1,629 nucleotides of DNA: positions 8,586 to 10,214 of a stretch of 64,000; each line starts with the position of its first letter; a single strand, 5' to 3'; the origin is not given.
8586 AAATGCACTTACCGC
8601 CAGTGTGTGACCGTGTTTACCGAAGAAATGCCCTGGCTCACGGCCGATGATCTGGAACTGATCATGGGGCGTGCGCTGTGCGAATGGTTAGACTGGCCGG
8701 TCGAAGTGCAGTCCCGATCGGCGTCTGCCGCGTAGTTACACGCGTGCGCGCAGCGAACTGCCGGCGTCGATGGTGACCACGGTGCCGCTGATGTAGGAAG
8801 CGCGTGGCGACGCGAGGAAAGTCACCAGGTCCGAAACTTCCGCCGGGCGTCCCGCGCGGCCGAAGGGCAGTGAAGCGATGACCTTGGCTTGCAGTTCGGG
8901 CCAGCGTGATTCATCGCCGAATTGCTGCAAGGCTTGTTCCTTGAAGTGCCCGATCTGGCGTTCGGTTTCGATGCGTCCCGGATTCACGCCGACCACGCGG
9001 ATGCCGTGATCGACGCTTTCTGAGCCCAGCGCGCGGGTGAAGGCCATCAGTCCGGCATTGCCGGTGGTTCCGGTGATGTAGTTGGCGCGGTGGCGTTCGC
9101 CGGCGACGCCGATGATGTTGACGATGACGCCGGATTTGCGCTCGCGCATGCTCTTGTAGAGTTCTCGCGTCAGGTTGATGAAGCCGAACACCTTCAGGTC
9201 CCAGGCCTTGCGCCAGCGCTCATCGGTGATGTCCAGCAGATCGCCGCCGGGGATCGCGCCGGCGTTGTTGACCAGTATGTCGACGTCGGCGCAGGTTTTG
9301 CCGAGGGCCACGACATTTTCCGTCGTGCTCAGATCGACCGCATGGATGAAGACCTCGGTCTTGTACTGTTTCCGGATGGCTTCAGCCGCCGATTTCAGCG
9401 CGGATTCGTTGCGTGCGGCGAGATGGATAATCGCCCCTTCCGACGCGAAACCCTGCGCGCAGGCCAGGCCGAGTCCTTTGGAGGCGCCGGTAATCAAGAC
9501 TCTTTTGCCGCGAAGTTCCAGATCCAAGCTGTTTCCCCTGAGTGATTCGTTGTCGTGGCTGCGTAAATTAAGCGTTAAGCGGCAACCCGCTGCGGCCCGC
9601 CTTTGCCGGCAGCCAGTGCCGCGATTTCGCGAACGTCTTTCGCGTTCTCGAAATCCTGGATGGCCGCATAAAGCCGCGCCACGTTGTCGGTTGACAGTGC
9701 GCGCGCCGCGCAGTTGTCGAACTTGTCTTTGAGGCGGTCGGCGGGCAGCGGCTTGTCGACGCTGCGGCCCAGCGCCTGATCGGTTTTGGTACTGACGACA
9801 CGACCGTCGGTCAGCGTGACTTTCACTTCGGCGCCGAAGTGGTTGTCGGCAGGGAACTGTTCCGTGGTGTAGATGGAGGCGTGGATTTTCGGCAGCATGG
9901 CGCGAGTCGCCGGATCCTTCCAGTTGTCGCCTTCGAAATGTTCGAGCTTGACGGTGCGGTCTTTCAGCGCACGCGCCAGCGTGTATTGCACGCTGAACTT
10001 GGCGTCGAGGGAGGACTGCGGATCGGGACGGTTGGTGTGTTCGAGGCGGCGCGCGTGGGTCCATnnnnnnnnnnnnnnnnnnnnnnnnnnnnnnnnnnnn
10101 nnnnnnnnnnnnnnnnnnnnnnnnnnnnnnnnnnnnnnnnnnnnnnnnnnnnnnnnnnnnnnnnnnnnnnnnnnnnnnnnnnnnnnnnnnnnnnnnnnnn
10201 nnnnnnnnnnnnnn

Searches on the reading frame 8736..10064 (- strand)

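Call 25: search_protein_families(library=pfam, max_evalue=1e-8, proteins=[window:8736-10064:-])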
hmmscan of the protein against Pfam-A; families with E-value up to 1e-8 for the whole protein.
window:8736-10064:- (442 aa): 3 families
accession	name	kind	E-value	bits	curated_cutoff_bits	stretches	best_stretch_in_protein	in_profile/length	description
PF00106.31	adh_short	-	1e-40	139.7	26.6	1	187-371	1-188/195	short chain dehydrogenase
PF13561.12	adh_short_C2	-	1.1e-40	140.2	27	1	193-436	1-235/236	Enoyl-(Acyl carrier protein) reductase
PF08659.16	KR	-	1.9e-09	38.1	22.6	1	189-350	3-170/180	KR domain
